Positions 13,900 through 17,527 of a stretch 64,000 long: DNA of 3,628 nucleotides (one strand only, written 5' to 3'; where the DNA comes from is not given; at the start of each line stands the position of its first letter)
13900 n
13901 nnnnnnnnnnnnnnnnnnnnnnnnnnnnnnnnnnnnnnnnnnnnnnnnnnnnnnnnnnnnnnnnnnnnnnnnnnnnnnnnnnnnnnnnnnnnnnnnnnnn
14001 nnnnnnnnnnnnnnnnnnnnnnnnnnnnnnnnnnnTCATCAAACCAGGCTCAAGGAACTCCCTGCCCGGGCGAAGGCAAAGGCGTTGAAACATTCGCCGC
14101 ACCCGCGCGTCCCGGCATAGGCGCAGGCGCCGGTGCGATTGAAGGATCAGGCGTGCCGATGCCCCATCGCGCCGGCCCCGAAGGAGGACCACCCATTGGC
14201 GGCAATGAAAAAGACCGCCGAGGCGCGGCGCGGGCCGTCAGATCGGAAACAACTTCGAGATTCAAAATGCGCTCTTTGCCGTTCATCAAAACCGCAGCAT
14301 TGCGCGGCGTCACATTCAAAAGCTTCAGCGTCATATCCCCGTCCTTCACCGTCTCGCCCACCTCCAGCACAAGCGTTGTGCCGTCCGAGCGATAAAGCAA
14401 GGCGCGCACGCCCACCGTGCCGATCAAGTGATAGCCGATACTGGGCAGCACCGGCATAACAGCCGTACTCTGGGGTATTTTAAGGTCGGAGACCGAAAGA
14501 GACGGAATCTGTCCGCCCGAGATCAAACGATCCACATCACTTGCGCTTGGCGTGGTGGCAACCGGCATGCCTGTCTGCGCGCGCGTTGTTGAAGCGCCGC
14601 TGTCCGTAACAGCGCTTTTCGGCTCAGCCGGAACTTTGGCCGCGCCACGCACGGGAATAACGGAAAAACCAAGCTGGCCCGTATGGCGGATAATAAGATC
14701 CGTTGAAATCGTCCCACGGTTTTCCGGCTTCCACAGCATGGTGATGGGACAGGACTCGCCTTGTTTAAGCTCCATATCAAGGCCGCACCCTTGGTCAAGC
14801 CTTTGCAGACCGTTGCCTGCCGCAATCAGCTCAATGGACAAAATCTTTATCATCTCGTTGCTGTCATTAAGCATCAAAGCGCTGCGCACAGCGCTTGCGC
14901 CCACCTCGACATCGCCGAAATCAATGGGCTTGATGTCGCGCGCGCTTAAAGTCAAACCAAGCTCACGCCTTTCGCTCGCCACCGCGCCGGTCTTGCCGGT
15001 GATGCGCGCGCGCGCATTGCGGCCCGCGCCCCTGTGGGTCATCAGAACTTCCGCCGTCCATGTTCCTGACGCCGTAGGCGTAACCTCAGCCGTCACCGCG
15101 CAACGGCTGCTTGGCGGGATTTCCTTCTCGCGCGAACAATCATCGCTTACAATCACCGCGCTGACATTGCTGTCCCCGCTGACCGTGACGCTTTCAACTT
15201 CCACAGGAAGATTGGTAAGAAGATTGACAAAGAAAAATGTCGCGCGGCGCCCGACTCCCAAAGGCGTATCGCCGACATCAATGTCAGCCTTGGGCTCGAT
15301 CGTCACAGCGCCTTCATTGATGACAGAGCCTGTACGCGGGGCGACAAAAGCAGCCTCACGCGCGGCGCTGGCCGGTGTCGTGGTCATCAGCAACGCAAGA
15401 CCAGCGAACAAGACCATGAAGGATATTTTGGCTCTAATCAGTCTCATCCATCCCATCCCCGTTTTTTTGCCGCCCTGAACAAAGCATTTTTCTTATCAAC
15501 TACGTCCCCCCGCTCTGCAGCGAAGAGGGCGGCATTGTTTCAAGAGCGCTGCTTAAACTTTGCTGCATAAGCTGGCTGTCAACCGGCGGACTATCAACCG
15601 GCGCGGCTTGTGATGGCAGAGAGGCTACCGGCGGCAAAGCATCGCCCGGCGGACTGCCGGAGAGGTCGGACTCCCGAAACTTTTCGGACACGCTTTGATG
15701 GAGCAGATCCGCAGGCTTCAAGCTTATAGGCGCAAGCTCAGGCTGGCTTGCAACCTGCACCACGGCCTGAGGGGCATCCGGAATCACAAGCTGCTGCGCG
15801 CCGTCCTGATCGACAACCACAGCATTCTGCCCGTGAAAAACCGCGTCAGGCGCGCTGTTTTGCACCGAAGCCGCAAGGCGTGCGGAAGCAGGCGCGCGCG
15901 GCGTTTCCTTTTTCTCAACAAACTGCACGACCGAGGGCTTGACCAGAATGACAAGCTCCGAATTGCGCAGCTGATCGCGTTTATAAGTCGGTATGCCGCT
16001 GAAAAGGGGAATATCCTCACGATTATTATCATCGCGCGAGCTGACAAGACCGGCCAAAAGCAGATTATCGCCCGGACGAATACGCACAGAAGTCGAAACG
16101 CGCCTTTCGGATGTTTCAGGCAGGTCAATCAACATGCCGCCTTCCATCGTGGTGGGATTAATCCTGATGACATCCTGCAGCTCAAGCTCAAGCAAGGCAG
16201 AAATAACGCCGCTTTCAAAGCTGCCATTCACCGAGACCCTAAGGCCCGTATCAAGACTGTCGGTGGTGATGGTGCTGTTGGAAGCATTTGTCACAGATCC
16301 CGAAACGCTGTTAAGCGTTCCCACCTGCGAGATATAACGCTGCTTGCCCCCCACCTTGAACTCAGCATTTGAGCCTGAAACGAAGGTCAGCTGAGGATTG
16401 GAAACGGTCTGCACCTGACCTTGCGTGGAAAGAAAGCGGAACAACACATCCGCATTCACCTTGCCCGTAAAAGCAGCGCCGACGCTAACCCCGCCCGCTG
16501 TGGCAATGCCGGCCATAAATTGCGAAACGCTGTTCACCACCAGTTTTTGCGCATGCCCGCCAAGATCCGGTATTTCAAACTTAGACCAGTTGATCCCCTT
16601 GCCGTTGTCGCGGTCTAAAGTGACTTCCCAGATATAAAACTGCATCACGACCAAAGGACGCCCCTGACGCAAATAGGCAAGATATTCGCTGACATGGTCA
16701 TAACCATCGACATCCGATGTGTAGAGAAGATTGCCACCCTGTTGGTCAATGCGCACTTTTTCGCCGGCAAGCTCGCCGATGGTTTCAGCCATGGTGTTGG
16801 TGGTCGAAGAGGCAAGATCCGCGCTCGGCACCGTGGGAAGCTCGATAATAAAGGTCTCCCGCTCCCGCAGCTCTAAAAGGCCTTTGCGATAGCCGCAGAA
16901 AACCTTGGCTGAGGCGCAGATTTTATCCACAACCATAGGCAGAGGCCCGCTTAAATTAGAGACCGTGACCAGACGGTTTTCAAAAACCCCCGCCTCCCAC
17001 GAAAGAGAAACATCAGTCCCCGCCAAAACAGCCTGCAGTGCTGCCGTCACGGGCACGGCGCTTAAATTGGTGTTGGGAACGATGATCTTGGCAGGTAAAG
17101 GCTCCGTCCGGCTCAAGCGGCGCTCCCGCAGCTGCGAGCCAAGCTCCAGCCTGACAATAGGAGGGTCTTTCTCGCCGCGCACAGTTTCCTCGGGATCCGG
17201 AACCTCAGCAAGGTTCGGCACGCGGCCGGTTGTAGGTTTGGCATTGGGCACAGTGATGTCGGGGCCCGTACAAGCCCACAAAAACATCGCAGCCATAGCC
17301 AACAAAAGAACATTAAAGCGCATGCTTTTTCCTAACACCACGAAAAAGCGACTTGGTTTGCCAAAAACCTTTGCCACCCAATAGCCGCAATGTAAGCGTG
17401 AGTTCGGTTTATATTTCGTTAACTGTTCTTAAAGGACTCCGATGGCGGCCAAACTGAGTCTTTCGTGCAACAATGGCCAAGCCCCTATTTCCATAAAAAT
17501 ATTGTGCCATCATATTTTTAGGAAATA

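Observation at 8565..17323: Non-Tad type IV filament machine with an unusual component set in an alphaproteobacterium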

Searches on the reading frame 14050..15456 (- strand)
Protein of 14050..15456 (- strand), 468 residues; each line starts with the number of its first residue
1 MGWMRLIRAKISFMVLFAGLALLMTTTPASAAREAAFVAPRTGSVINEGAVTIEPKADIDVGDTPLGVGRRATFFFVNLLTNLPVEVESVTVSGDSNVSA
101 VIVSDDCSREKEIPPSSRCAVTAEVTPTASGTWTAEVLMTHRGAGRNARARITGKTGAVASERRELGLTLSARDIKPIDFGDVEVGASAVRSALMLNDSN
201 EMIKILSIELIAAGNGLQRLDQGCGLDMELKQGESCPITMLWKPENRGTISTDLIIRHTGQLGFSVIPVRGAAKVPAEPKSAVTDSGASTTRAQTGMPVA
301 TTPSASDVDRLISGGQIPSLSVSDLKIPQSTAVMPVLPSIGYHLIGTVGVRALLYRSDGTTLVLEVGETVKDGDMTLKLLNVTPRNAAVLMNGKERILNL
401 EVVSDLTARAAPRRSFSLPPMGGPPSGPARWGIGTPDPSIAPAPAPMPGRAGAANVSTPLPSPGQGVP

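Call 4: search_protein_families(library=pfam, proteins=[window:14050-15456:-], max_evalue=0.1)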
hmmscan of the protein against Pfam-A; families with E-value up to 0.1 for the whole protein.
window:14050-15456:- (468 aa): 3 families
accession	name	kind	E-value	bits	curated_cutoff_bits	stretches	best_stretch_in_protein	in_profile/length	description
PF15780.11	ASH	-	5.4e-08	33.3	27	1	174-257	11-89/98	Abnormal spindle-like microcephaly-assoc'd, ASPM-SPD-2-Hydin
PF22073.2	Cep192_D4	-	9.9e-05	22.9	35.5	1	178-271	11-109/112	Cep192 domain 4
PF22544.2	HYDIN_VesB_CFA65-like_Ig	-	0.00011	22.8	25.5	0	178-260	10-88/100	HYDIN/CFA65/VesB-like, Ig-like domain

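Call 5: search_protein_families(library=ncbifam, proteins=[window:14050-15456:-], max_evalue=0.1)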
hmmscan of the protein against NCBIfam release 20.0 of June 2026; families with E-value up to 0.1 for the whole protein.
window:14050-15456:- (468 aa): 1 family
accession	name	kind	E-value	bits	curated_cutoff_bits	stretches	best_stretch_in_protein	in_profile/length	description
NF012200.0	choice_anch_D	domain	9.4e-11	42.2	45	2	43-137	7-99/108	choice-of-anchor D domain-containing protein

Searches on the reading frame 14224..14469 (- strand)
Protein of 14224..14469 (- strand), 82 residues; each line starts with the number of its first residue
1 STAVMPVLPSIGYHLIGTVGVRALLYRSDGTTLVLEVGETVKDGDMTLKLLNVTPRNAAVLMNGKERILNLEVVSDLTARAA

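Call 49: search_solved_structures(query=A4, max_evalue=10, show_alignments=3)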
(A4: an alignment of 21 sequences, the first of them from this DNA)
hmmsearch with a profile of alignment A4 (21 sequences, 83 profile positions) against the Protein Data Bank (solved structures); distinct sequences matched with E-value up to 10: 6.
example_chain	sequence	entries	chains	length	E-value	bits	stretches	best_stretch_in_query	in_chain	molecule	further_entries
2jpp_A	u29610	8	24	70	0.3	14.1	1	37-67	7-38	Translational repressor | Carbon storage regulator homolog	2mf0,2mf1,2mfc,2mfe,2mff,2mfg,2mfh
5z38_E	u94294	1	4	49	0.42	13.6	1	37-67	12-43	Truncated-CsrA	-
7yr6_E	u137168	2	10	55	0.44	13.5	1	37-67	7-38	Translational regulator CsrA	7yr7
2bti_A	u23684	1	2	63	0.73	12.8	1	37-67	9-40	CARBON STORAGE REGULATOR HOMOLOG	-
28nt_G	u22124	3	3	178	0.75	12.8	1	20-70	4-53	Large ribosomal subunit protein uL6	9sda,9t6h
1vpz_A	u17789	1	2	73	0.82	12.7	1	37-67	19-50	Carbon storage regulator homolog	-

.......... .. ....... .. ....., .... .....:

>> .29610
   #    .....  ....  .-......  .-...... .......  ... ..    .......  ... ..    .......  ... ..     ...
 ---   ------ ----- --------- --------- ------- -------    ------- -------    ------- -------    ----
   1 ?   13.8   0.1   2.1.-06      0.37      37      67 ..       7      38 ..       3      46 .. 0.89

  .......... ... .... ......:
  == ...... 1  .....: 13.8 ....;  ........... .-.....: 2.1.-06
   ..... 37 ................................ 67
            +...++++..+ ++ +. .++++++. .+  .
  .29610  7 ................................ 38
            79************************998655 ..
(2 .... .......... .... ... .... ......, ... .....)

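Call 50: search_protein_families(library=pfam, alignment_id=A4, max_evalue=10)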
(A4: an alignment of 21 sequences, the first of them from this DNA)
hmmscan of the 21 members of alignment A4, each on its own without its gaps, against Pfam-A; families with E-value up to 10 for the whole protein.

A. member 1, seq(82 aa): 0 families

B. families by the number of members that match (of 21 scanned): 8 families
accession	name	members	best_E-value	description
PF11356.14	T2SSC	2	0.033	Type II secretion system protein C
PF17189.10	Glyco_hydro_30C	1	0.014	Glycosyl hydrolase family 30 beta sandwich domain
PF19104.5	DUF5791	1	0.035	Family of unknown function (DUF5791)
PF07076.17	DUF1344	1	0.069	Protein of unknown function (DUF1344)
PF23516.1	YthB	1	0.094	YthB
PF06715.18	Gp5_C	1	0.14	Gp5 C-terminal repeat (3 copies)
PF25369.1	SH3_VIII-1_N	1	0.14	Myosin-1-like, N-terminal SH3 domain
PF02599.21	CsrA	1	0.2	Global regulator protein family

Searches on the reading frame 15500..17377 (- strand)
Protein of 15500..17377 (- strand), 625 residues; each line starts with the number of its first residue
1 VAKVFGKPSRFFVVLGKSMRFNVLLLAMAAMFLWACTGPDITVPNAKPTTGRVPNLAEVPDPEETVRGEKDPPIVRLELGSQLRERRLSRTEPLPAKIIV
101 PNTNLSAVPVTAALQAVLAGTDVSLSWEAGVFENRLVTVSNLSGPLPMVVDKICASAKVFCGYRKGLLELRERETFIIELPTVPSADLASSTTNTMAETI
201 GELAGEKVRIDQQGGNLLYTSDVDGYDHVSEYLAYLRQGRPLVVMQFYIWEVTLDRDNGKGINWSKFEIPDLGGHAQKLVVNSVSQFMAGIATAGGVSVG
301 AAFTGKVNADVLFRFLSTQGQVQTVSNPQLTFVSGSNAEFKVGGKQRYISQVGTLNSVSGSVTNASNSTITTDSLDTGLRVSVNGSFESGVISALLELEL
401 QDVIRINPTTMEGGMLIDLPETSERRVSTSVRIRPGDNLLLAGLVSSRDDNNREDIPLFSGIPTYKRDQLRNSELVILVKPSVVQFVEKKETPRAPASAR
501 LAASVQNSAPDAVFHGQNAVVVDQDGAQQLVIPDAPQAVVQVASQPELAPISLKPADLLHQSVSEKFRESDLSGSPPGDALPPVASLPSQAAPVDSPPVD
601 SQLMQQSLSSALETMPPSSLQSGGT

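Call 4: search_protein_families(library=pfam, proteins=[window:15500-17377:-], max_evalue=0.1)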
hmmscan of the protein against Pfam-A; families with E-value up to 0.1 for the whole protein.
window:15500-17377:- (625 aa): 1 family
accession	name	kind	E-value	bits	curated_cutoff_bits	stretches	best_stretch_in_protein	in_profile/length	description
PF00263.26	Secretin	-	1.3e-18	67.6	27.5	1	316-485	2-169/169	Bacterial type II and III secretion system protein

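Call 5: search_protein_families(library=ncbifam, proteins=[window:15500-17377:-], max_evalue=0.1)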
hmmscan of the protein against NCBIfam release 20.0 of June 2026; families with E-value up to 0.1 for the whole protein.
window:15500-17377:- (625 aa): 10 families
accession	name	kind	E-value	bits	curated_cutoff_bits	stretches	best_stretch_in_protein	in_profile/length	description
TIGR02519.1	pilus_MshL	equivalog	3.9e-30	104.8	250.2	1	209-484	2-290/290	pilus (MSHA type) biogenesis protein MshL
TIGR02517.1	type_II_gspD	equivalog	4.2e-18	65.1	351.35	1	189-485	281-591/600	type II secretion system secretin GspD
TIGR02520.1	pilus_B_mal_scr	equivalog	6.9e-14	51.3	287.65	1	208-481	239-511/513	PilN family type IVB pilus formation outer membrane protein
NF011873.0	PRK15346.1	equivalog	1.9e-05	23.6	524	1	369-464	380-468/499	EscC/YscC/HrcC family type III secretion system outer membrane ring protein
TIGR02516.1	type_III_yscC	equivalog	4.6e-05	22.1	238.45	1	298-485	288-462/463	type III secretion system outer membrane ring subunit SctC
TIGR02515.1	IV_pilus_PilQ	subfamily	6.2e-05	22.2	284.35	1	296-485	247-428/428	type IV pilus secretin PilQ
NF042912.1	Amuc_1098_fam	equivalog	0.012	13.7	750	1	417-467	723-773/805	Amuc_1098 family type IV pilus outer membrane protein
NF007851.2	PRK10560.1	exception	0.04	12.7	598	0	425-484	344-409/412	DNA uptake porin HofQ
TIGR02898.1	spore_YhcN_YlaJ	subfamily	0.08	13.3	99.75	0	186-242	85-142/158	YhcN/YlaJ family sporulation lipoprotein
NF010083.0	PRK13568.1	equivalog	0.082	11.7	554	0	425-485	352-418/419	DNA uptake porin HofQ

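Call 40: search_solved_structures(query=window:15500-17323:-, max_evalue=0.01)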
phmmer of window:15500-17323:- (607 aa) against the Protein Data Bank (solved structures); distinct sequences matched with E-value up to 0.01: 9.
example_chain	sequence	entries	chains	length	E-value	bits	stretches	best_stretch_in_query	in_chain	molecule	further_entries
9u5s_A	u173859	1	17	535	2.2e-11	46.4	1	274-434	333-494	Outer membrane lipoprotein BfpB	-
8jvb_A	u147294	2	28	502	1.2e-05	27.4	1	295-493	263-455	Type II and III secretion system protein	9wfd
9k8v_A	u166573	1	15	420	7.7e-05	24.8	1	291-467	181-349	General secretion pathway protein D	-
6i1y_A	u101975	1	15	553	0.00013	24.1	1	278-467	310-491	General secretion pathway protein GspD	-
8odn_A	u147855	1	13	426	0.00015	23.8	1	295-469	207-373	RcpA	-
5wq8_A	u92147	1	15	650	0.00017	23.6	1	291-467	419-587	Type II secretion system protein D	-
7ofh_A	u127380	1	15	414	0.00027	22.9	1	269-467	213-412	Virion export protein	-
6i1x_A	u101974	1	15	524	0.00054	22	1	193-465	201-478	Type II secretion system protein D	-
5wq9_A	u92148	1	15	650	0.0008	21.4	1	292-467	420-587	Type II secretion system protein D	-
